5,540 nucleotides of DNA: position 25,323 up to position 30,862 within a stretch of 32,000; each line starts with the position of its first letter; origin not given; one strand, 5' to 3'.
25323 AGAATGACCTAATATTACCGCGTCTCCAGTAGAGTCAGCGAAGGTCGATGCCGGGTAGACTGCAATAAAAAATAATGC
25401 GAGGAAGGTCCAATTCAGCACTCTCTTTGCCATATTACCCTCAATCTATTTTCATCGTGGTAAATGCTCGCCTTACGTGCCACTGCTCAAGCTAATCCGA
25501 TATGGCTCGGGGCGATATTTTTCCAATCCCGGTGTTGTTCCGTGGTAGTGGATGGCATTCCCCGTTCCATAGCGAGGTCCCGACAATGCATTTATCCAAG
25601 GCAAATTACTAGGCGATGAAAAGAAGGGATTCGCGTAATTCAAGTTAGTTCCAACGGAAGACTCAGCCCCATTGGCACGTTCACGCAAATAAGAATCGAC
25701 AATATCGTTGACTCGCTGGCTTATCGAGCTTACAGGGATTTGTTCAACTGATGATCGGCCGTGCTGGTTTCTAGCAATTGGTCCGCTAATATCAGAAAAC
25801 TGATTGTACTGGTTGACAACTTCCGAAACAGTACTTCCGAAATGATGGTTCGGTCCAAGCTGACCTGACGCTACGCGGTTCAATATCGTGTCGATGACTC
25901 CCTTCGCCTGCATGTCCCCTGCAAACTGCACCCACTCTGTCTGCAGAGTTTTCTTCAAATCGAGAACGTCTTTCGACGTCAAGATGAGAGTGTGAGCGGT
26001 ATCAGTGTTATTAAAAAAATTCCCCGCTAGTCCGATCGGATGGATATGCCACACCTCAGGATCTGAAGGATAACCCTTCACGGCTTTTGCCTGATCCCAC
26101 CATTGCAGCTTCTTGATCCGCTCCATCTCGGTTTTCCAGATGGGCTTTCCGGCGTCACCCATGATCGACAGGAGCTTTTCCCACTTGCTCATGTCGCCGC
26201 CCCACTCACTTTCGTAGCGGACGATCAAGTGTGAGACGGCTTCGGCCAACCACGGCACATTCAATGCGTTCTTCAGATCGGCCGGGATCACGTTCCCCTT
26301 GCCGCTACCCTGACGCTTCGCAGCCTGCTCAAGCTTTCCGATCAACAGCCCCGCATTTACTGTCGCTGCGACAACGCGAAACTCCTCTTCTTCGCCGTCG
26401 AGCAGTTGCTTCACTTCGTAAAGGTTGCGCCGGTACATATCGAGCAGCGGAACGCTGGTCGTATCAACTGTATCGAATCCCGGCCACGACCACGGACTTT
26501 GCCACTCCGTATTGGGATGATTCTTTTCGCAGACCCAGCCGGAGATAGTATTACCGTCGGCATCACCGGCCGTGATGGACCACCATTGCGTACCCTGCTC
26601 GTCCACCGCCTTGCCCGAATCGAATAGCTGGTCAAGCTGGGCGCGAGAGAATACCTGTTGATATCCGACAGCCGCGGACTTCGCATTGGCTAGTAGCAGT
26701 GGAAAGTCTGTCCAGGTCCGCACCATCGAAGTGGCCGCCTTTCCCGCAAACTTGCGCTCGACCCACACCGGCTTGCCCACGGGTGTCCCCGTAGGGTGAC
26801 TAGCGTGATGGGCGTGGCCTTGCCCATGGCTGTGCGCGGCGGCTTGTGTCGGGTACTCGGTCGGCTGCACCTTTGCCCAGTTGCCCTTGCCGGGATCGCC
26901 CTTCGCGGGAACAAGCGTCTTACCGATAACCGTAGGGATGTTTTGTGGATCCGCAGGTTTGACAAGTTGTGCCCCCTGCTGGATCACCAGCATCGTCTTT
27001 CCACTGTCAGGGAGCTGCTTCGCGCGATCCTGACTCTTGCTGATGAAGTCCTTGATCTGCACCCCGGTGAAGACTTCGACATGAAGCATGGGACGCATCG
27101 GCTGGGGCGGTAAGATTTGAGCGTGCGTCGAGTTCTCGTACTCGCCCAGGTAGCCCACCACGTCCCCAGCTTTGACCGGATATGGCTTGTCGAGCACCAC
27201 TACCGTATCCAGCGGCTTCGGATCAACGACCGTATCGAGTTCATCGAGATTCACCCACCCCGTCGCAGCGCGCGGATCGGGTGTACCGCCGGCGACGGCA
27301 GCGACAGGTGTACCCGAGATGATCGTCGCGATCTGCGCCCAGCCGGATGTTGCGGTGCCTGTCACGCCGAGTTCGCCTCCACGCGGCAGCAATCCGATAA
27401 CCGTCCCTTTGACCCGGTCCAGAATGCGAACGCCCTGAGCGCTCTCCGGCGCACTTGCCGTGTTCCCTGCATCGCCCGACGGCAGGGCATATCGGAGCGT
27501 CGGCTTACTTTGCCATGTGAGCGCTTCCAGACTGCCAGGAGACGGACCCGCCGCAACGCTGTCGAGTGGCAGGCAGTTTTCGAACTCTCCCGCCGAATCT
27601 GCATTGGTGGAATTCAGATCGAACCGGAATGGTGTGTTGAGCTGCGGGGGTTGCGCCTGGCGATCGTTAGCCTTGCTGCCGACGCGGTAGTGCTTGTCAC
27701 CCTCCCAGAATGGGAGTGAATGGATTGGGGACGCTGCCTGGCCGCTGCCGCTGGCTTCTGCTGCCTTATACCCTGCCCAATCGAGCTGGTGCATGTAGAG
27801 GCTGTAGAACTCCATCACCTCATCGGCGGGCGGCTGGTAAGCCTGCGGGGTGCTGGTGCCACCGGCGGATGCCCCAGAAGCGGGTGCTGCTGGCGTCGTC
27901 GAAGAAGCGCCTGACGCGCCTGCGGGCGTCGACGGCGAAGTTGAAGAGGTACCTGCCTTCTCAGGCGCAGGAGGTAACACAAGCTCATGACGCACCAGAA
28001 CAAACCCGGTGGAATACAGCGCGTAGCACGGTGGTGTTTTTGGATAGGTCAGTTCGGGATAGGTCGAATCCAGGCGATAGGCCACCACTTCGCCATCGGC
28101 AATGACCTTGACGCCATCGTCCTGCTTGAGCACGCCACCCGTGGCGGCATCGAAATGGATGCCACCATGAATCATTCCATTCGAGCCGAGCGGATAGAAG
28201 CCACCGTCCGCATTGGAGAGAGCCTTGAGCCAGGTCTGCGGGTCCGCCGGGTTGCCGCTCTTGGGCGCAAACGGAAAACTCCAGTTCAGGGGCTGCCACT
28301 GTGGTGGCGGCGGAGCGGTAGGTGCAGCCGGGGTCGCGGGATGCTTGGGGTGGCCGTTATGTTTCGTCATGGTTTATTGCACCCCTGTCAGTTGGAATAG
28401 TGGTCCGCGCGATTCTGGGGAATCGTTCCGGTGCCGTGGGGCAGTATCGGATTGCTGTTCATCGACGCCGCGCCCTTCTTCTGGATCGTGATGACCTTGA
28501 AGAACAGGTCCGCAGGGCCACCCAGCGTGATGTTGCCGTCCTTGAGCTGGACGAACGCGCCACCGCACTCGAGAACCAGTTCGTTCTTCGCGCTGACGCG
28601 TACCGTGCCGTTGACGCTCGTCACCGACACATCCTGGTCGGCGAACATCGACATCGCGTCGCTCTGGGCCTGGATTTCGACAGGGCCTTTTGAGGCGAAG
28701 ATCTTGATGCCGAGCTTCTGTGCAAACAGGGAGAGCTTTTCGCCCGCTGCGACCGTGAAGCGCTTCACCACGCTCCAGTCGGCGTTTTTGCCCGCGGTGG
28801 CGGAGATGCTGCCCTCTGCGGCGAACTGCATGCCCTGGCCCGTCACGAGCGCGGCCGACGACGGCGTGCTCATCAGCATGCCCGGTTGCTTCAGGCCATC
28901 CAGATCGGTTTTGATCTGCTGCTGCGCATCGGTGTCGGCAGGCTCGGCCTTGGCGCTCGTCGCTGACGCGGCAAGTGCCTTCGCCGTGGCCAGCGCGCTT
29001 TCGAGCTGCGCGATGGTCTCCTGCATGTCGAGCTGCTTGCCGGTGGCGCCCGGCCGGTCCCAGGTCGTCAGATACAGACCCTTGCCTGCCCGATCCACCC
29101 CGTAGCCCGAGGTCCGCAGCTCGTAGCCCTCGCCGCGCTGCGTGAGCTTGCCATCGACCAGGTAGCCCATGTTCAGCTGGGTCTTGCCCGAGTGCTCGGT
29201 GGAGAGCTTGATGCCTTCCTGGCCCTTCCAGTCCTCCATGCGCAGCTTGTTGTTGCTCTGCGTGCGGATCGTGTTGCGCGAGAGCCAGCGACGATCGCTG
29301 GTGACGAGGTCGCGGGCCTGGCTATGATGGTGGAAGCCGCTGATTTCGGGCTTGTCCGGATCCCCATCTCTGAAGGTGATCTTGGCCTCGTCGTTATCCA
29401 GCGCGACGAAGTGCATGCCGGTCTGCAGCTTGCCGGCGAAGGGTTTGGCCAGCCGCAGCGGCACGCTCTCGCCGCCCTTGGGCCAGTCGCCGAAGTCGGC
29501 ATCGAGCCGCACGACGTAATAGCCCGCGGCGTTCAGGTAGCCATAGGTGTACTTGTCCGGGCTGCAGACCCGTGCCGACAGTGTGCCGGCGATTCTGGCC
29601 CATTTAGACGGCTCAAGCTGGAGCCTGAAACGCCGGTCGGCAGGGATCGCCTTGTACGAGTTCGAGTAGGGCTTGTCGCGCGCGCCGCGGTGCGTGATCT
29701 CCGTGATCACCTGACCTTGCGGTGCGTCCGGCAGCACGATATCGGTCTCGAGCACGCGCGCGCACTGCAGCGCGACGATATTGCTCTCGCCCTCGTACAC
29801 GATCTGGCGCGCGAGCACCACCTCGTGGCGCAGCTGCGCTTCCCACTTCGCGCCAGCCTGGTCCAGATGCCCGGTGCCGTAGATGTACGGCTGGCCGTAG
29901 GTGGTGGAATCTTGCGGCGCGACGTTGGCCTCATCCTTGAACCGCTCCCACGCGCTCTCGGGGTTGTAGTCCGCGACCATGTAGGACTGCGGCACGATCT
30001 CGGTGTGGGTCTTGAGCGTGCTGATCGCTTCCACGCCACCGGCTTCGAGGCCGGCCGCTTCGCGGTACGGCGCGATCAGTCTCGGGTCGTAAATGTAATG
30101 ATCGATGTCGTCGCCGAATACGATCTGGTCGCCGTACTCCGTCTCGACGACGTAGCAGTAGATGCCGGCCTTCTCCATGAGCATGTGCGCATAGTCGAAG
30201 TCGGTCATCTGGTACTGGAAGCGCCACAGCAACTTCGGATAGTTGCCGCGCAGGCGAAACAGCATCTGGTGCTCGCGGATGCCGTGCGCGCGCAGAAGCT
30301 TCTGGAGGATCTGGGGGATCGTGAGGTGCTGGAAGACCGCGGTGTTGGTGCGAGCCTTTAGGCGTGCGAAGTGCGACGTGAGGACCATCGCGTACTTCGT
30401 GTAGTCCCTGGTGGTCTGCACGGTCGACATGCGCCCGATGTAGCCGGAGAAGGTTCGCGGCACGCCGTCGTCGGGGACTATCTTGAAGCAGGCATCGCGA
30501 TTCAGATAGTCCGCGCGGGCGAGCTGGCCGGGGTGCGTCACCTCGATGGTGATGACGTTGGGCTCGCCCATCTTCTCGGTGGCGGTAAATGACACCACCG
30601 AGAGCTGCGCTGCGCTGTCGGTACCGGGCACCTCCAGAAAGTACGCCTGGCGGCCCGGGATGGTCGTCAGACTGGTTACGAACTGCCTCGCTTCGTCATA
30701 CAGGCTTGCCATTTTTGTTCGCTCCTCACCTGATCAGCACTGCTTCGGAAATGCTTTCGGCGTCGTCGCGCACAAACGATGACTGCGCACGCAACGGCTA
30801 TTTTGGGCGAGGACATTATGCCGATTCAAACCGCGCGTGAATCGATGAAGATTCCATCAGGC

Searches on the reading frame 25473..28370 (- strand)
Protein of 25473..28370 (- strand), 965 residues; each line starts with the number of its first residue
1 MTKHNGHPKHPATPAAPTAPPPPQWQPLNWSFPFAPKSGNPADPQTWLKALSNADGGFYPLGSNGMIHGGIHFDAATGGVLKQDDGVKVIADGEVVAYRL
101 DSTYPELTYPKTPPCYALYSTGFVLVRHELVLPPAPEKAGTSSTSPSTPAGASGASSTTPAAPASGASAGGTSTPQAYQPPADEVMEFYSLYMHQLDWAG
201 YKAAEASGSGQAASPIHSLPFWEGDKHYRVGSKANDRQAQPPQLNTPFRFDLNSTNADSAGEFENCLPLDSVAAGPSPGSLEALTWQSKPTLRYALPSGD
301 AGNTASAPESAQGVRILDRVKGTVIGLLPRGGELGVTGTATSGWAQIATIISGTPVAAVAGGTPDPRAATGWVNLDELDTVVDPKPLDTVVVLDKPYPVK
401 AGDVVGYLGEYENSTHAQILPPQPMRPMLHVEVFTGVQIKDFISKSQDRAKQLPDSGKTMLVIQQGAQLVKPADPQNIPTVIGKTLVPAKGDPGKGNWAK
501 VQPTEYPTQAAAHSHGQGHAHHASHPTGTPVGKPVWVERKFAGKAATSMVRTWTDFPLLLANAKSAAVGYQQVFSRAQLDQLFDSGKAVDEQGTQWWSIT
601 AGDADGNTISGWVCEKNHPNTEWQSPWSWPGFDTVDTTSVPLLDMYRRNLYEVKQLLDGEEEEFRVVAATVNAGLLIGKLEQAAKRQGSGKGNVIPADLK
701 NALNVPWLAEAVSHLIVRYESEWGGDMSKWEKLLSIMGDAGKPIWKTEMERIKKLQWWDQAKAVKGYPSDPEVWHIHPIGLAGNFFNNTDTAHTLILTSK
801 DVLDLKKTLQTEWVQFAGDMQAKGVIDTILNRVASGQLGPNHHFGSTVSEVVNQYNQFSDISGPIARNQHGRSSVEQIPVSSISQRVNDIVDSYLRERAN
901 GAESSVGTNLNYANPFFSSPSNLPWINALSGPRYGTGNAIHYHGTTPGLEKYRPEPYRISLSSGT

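Call 51: search_protein_families(library=pfam, proteins=[window:25473-28370:-], max_evalue=0.001)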
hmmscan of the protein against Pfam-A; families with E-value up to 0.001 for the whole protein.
window:25473-28370:- (965 aa): 1 family
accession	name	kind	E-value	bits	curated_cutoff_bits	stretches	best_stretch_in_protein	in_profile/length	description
PF07486.17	Hydrolase_2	-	0.0007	20.6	27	0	825-919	10-79/100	Cell Wall Hydrolase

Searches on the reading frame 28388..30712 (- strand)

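Call 51: search_protein_families(library=pfam, proteins=[window:28388-30712:-], max_evalue=0.001)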
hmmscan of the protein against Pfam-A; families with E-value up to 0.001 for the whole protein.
window:28388-30712:- (774 aa): 3 families
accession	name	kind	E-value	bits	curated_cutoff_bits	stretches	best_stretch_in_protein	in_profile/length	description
PF05954.17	Phage_GPD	-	4.8e-51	174.2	30.1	1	45-344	1-302/305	Phage tail baseplate hub (GPD)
PF10106.14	DUF2345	-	1.8e-43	148.4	30.7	1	603-748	5-150/151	Uncharacterized protein conserved in bacteria (DUF2345)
PF13296.11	T6SS_Vgr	-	8.9e-31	106.6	22.4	1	482-584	3-108/108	Putative type VI secretion system Rhs element Vgr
